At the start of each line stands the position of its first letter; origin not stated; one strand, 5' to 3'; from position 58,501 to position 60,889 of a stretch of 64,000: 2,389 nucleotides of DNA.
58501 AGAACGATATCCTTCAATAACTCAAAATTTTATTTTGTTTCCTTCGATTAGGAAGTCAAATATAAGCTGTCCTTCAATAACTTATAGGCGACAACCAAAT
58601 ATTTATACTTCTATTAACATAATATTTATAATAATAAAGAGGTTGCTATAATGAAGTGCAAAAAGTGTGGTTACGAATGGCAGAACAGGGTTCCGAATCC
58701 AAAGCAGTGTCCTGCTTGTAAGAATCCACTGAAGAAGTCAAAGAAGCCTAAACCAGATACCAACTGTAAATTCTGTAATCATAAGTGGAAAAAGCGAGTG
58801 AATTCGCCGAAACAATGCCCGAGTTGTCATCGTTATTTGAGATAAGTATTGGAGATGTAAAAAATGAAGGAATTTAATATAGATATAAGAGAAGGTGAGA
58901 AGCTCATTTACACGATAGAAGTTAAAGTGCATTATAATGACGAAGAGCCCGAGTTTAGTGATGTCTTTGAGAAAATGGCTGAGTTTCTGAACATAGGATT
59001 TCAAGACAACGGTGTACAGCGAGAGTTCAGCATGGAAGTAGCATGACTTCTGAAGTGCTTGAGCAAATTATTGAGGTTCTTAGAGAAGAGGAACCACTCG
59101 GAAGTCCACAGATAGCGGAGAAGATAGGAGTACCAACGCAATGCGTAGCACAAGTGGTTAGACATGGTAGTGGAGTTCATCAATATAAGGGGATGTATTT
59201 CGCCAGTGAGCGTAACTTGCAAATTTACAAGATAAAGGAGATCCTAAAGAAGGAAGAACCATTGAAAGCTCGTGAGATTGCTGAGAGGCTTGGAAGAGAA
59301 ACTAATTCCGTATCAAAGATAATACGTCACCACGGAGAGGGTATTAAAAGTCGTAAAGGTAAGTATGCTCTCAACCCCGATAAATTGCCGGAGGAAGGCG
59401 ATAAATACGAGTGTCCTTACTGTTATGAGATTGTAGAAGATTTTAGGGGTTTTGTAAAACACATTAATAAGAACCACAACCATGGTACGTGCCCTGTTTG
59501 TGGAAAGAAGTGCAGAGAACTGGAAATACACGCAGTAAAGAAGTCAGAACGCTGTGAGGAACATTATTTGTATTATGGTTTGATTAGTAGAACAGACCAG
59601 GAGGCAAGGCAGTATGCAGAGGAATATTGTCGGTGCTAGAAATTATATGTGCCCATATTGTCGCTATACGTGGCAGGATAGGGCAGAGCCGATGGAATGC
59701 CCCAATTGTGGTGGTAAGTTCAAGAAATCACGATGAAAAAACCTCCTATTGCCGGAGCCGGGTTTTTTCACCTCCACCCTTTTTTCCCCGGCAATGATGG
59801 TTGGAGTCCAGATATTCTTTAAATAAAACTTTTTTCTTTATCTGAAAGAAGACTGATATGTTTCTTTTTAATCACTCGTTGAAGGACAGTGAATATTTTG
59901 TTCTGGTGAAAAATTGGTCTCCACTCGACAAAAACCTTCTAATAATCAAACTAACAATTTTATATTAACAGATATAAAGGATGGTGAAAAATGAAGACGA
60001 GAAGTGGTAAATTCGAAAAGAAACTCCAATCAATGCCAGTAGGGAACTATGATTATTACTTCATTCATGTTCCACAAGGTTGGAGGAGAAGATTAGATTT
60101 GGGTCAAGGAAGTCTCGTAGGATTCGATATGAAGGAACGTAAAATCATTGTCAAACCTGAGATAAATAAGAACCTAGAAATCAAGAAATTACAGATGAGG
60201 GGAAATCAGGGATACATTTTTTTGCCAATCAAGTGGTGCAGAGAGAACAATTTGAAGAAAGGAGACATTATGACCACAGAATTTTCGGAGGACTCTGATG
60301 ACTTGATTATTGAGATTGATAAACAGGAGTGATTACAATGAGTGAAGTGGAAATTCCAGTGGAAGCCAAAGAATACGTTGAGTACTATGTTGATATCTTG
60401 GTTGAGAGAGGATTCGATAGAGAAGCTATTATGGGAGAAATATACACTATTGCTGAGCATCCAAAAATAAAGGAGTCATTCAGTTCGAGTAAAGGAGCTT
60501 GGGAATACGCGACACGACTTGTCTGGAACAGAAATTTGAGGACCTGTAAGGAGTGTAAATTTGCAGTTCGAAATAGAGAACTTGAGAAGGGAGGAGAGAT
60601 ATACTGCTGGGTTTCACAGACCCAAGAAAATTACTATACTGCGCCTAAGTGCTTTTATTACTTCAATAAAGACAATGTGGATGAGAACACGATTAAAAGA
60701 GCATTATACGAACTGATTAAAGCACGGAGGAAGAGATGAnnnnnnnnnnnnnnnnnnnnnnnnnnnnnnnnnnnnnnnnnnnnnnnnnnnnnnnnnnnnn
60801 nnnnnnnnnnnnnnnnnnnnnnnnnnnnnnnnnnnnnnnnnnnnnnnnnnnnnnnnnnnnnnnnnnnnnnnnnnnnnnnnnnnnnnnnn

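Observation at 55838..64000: Lower-GC integrated plasmid- or virus-like element rich in zinc-ribbon mini-proteins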

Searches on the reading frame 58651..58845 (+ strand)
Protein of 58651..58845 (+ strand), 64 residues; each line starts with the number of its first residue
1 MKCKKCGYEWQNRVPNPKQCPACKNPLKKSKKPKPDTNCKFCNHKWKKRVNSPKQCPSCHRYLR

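Call 11: search_protein_families(library=pfam, max_evalue=0.1, proteins=[window:58651-58845:+])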
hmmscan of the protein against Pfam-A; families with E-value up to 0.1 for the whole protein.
window:58651-58845:+ (64 aa): 11 families
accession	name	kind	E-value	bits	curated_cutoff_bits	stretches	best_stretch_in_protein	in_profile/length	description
PF14311.12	DUF4379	-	2.3e-05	25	24.5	2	2-25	29-55/56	Probable Treble clef zinc finger domain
PF10571.15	UPF0547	-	0.00029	21.3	29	0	2-11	16-25/26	Uncharacterised protein family UPF0547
PF23470.1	Zn_ribbon_PF0610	-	0.00035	20.7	26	1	2-24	3-25/39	PF0610 rubredoxin-like zinc beta-ribbon domain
PF09723.15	Zn_ribbon_8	-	0.0016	18.8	34.4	1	2-29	7-39/41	Zinc ribbon domain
PF01155.25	HypA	-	0.0017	18.8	28.9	1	1-26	71-95/112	Hydrogenase/urease nickel incorporation, metallochaperone, hypA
PF22191.2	IBR_1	-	0.0019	18.5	27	1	15-46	1-31/47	IBR domain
PF07191.17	Zn_ribbon_6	-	0.0025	18.2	25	1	19-63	2-39/67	Double zinc ribbon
PF21349.2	RUBY_RBDX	-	0.0027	17.6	26.5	1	2-26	2-25/30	Rubrerythrin, rubredoxin-like domain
PF13920.12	zf-C3HC4_3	-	0.0046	17.2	27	1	3-29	26-48/49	Zinc finger, C3HC4 type (RING finger)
PF12773.13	DZR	-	0.012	16.2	27.3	0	3-60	1-31/45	Double zinc ribbon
PF14803.11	Zn_ribbon_Nudix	-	0.034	14.5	25.6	0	3-17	3-17/34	Nudix N-terminal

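Call 12: search_protein_families(library=phrogs, max_evalue=0.1, proteins=[window:58651-58845:+])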
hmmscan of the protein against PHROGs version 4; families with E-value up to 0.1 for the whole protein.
window:58651-58845:+ (64 aa): 4 families
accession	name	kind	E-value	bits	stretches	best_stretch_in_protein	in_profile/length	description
phrog_21735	-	unknown function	0.0012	19.8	0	2-24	5-27/61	-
phrog_14390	-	unknown function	0.01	16.9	0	36-55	78-97/122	-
phrog_1321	-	unknown function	0.04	15.3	0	44-63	25-44/92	-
phrog_6586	-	unknown function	0.041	14.7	1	1-31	4-31/129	-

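Call 73: search_protein_families(library=ncbifam, max_evalue=0.01, proteins=[window:58651-58845:+])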
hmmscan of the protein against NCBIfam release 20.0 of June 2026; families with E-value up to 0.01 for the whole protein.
window:58651-58845:+ (64 aa): 1 family
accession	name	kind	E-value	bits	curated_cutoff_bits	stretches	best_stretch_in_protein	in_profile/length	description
TIGR00100.1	hypA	equivalog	0.00028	20.9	88.1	0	33-61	67-95/116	hydrogenase maturation nickel metallochaperone HypA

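Call 74: search_protein_families(library=padloc, max_evalue=0.01, proteins=[window:58651-58845:+])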
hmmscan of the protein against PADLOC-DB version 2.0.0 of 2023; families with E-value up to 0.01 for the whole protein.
window:58651-58845:+ (64 aa): 1 family
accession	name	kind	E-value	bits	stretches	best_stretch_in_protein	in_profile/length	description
PDLC03862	LmuB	-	0.0069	12.8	1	18-50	331-358/643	-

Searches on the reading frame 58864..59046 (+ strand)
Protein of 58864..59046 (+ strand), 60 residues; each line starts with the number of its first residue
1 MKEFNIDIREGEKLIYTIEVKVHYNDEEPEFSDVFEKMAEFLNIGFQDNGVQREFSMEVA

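Call 11: search_protein_families(library=pfam, max_evalue=0.1, proteins=[window:58864-59046:+])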
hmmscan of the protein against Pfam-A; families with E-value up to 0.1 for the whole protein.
window:58864-59046:+ (60 aa): 2 families
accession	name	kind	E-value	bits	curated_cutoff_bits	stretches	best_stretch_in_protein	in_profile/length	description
PF25307.1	SEA_Gpr126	-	0.072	13.5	29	1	12-48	3-38/115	SEA domain of adhesion GPCR Gpr126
PF08878.16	HamA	-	0.088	13.1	25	1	7-56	92-137/230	HamA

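Call 12: search_protein_families(library=phrogs, max_evalue=0.1, proteins=[window:58864-59046:+])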
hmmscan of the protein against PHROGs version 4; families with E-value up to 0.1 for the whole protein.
window:58864-59046:+ (60 aa): 1 family
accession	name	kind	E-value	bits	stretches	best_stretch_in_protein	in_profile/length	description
phrog_35819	-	unknown function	0.069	14.1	0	46-59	4-17/57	-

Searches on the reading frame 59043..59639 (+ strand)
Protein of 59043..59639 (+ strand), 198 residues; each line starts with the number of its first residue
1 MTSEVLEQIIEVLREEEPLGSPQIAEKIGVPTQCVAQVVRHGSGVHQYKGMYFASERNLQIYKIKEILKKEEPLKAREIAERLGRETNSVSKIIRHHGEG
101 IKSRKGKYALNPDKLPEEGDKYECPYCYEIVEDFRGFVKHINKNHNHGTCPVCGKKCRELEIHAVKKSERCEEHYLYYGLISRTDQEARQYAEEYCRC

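Call 11: search_protein_families(library=pfam, max_evalue=0.1, proteins=[window:59043-59639:+])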
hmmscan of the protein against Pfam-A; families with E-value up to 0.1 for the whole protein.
window:59043-59639:+ (198 aa): 20 families
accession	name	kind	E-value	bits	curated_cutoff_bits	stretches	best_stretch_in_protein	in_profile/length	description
PF21476.4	PF0610-like_N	-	6.6e-08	33.1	33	2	63-96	5-37/50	PF0610-like, N-terminal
PF05605.18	zf-Di19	-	1.8e-06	28.5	27.5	1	121-158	2-42/54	Drought induced 19 protein (Di19), zinc-binding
PF08279.18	HTH_11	-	2.3e-05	24.6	25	1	63-92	4-34/55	HTH domain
PF21531.3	Rv2175c_wHTH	-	8e-05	23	27.1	0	67-97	8-39/57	DNA-binding protein Rv2175c, wHTH domain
PF01978.25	TrmB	-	0.00019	21.6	25.6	1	67-95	17-44/68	Sugar-specific transcriptional regulator TrmB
PF23320.1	Zn_SUZ12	-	0.0004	20.5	28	1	117-146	19-48/70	Polycomb protein SUZ12-like, Zn domain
PF13412.12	HTH_24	-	0.00044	20.2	21.9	0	62-95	6-39/48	Winged helix-turn-helix DNA-binding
PF13384.12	HTH_23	-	0.00046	20.3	24.6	0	75-101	19-46/50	Homeodomain-like domain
PF01047.28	MarR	-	0.0009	19.5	24.6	1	67-95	11-39/59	MarR family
PF02082.26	Rrf2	-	0.0016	19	30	0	69-107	19-59/132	Iron-dependent Transcriptional regulator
PF08100.18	Dimerisation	-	0.0058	16.9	25.6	0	63-95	29-62/93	O-methyltransferase dimerisation domain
PF01325.25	Fe_dep_repress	-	0.0062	17.2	26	0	60-95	12-44/60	Iron dependent repressor, N-terminal DNA binding domain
PF13936.12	HTH_38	-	0.0062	16.7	27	0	76-96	23-43/44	Helix-turn-helix domain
PF13565.12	HTH_32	-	0.0074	17.3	33.7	0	2-28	30-56/73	Homeodomain-like domain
PF09339.16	HTH_IclR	-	0.0084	16.3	22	0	8-31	7-31/52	IclR helix-turn-helix domain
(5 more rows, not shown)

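Call 12: search_protein_families(library=phrogs, max_evalue=0.1, proteins=[window:59043-59639:+])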
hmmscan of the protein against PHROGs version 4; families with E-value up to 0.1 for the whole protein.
window:59043-59639:+ (198 aa): 28 families (the best 25 are shown)
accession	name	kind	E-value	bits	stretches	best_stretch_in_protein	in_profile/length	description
phrog_14131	-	DNA, RNA and nucleotide metabolism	3.2e-07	30.8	1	6-104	134-231/351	DNA binding protein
phrog_142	-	moron, auxiliary metabolic gene and host takeover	3.2e-06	28.2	1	2-41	10-49/116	Ren-like exclusion protein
phrog_9929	-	other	6.7e-06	27.4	1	122-182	2-60/79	zinc-finger domain protein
phrog_1687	-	transcription regulation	2.3e-05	25.4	1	7-96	5-103/162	MarR family transcrition regulator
phrog_323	-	transcription regulation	7.6e-05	23.4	1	76-139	167-238/319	transcriptional regulator, D5-like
phrog_26359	-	unknown function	0.00013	23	1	116-183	108-175/189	-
phrog_9259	-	other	0.00031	22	1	120-161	73-114/129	zinc-finger domain protein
phrog_14328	-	unknown function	0.00076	20.6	1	53-184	8-136/141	-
phrog_7061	-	DNA, RNA and nucleotide metabolism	0.0025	19.3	0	69-96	40-67/70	HTH DNA binding protein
phrog_20467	-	DNA, RNA and nucleotide metabolism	0.0041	18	0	75-98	80-103/112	HNH endonuclease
phrog_4779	-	transcription regulation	0.0058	18.1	0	63-97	6-39/98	transcriptional regulator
phrog_6081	-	unknown function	0.009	16.6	1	76-155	71-151/169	-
phrog_16311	-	unknown function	0.011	16.9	0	72-102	19-50/151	-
phrog_6223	-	transcription regulation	0.012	16.7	0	64-94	7-38/73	transcriptional repressor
phrog_7545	-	DNA, RNA and nucleotide metabolism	0.015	16.5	0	70-122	15-68/160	HNH endonuclease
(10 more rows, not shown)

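Call 71: find_related_loci(query=window:59043-59639:+, collection=viral_contigs, flank=10000)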
Query window:59043-59639:+ (198 aa) in viral_contigs; peptide patterns used: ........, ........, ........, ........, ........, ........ (x = any residue, [..] = any of these).
15 stretches matched a pattern, but none encodes a relative of the query by tblastn (E <= 1e-3).

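Call 73: search_protein_families(library=ncbifam, max_evalue=0.01, proteins=[window:59043-59639:+])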
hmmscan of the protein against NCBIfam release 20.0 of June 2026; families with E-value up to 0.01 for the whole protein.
window:59043-59639:+ (198 aa): 1 family
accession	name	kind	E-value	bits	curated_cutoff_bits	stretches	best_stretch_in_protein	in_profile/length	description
TIGR03879.1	near_KaiC_dom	domain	5.4e-05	23.6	65.1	0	67-99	29-61/91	probable regulatory domain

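Call 74: search_protein_families(library=padloc, max_evalue=0.01, proteins=[window:59043-59639:+])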
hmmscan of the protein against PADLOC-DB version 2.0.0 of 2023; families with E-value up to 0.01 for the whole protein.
window:59043-59639:+ (198 aa): 0 families

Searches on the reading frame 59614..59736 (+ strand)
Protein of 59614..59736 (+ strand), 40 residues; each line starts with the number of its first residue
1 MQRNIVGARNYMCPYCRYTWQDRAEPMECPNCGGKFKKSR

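Call 68: search_protein_families(library=pfam, max_evalue=0.1, proteins=[window:59614-59736:+])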
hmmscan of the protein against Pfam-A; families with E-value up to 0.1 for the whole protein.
window:59614-59736:+ (40 aa): 21 families
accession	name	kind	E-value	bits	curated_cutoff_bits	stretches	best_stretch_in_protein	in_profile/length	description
PF06906.16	DUF1272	-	0.00047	20.6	25.3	1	11-38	27-53/57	Protein of unknown function (DUF1272)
PF23455.1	DUF7129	-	0.00084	19.5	30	1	10-36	11-37/45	Domain of unknown function (DUF7129)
PF24460.1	DUF7575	-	0.0046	16.7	28.5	1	25-35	2-12/28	Domain of unknown function (DUF7575)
PF17915.7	zf_Rg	-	0.0063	16.3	25.5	1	28-40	9-21/49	Reverse gyrase zinc finger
PF13248.11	Zn_ribbon_3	-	0.0074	16.2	27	0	29-34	5-24/26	zinc-ribbon domain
PF13465.12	zf-H2C2_2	-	0.011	16.5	40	0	28-37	16-25/26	Zinc-finger double domain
PF13453.11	Zn_ribbon_TFIIB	-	0.012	15.5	22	0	29-36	22-29/41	Transcription factor zinc-finger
PF01155.25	HypA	-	0.014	15.8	28.9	1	10-35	70-95/112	Hydrogenase/urease nickel incorporation, metallochaperone, hypA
PF21349.2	RUBY_RBDX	-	0.015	15.2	26.5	1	11-33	1-23/30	Rubrerythrin, rubredoxin-like domain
PF07191.17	Zn_ribbon_6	-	0.02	15.4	25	1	12-37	2-27/67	Double zinc ribbon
PF13894.12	zf-C2H2_4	-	0.027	15.6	27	0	11-21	1-11/24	C2H2-type zinc finger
PF08271.17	Zn_Ribbon_TF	-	0.03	14.3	29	0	27-35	1-9/43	TFIIB zinc-binding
PF15777.11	Anti-TRAP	-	0.046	14.2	32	1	12-35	12-39/59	Tryptophan RNA-binding attenuator protein inhibitory protein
PF09723.15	Zn_ribbon_8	-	0.049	14.1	34.4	0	11-38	6-39/41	Zinc ribbon domain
PF13920.12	zf-C3HC4_3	-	0.052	13.8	27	0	11-38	24-48/49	Zinc finger, C3HC4 type (RING finger)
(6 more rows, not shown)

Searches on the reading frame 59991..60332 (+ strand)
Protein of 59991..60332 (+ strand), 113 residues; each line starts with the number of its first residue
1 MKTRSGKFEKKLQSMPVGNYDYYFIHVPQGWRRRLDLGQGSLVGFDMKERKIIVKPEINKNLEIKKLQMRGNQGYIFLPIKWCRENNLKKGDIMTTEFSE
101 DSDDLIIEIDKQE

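Call 11: search_protein_families(library=pfam, max_evalue=0.1, proteins=[window:59991-60332:+])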
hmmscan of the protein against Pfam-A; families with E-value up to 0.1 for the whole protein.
window:59991-60332:+ (113 aa): 1 family
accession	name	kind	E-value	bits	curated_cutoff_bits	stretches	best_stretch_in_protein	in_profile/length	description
PF04014.23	MazE_antitoxin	-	5.2e-09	36.4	24.7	2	25-57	10-43/48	Antidote-toxin recognition MazE, bacterial antitoxin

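Call 12: search_protein_families(library=phrogs, max_evalue=0.1, proteins=[window:59991-60332:+])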
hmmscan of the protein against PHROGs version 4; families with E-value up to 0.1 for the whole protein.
window:59991-60332:+ (113 aa): 0 families

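Call 73: search_protein_families(library=ncbifam, max_evalue=0.01, proteins=[window:59991-60332:+])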
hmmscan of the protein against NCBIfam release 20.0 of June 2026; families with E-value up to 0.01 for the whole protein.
window:59991-60332:+ (113 aa): 1 family
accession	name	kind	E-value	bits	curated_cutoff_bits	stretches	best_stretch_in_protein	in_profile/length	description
TIGR01439.1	lp_hng_hel_AbrB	domain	2.1e-06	27.4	28.3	1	25-56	10-42/44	transcriptional regulator, AbrB family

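Call 74: search_protein_families(library=padloc, max_evalue=0.01, proteins=[window:59991-60332:+])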
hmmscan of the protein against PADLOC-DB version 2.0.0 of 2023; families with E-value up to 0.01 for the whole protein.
window:59991-60332:+ (113 aa): 0 families

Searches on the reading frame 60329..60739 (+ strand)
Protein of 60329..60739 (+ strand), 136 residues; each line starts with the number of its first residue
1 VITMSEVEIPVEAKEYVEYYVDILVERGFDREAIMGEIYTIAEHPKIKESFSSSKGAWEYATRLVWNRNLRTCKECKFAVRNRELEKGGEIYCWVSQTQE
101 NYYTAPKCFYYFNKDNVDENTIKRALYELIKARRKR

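Call 11: search_protein_families(library=pfam, max_evalue=0.1, proteins=[window:60329-60739:+])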
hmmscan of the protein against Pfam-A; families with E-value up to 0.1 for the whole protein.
window:60329-60739:+ (136 aa): 0 families

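Call 12: search_protein_families(library=phrogs, max_evalue=0.1, proteins=[window:60329-60739:+])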
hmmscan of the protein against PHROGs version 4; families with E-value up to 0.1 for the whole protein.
window:60329-60739:+ (136 aa): 0 families

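Call 73: search_protein_families(library=ncbifam, max_evalue=0.01, proteins=[window:60329-60739:+])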
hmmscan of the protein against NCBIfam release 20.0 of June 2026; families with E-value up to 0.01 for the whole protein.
window:60329-60739:+ (136 aa): 0 families

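Call 74: search_protein_families(library=padloc, max_evalue=0.01, proteins=[window:60329-60739:+])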
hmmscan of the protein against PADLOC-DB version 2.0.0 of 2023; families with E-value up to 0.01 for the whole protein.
window:60329-60739:+ (136 aa): 0 families

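Call 97: predict_structure(protein=window:60329-60739:+)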
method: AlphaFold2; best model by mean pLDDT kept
length: 136 residues; sequences in the alignment: 1
mean_pLDDT: 60.5   pTM: 0.51
mean pLDDT of the five models: 60.5, 59.2, 57.4, 54.1, 48.6
residues with pLDDT >= 90: 10; 70-90: 49; 50-70: 13; < 50: 64
segments of 3 or more residues with pLDDT < 50: 1-4, 71-114, 126-136
pLDDT, mean of each block of 10 residues (from residue 1): 59 90 82 89 82 85 73 38 36 35 35 44 49 41
secondary structure, 60 per line:
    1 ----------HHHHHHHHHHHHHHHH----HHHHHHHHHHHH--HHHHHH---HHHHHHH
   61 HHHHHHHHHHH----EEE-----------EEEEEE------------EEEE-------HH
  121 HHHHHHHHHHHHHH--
elements in order: H11-26 H31-42 H45-50 H54-71 E76-78 E90-95 E108-111 H119-134
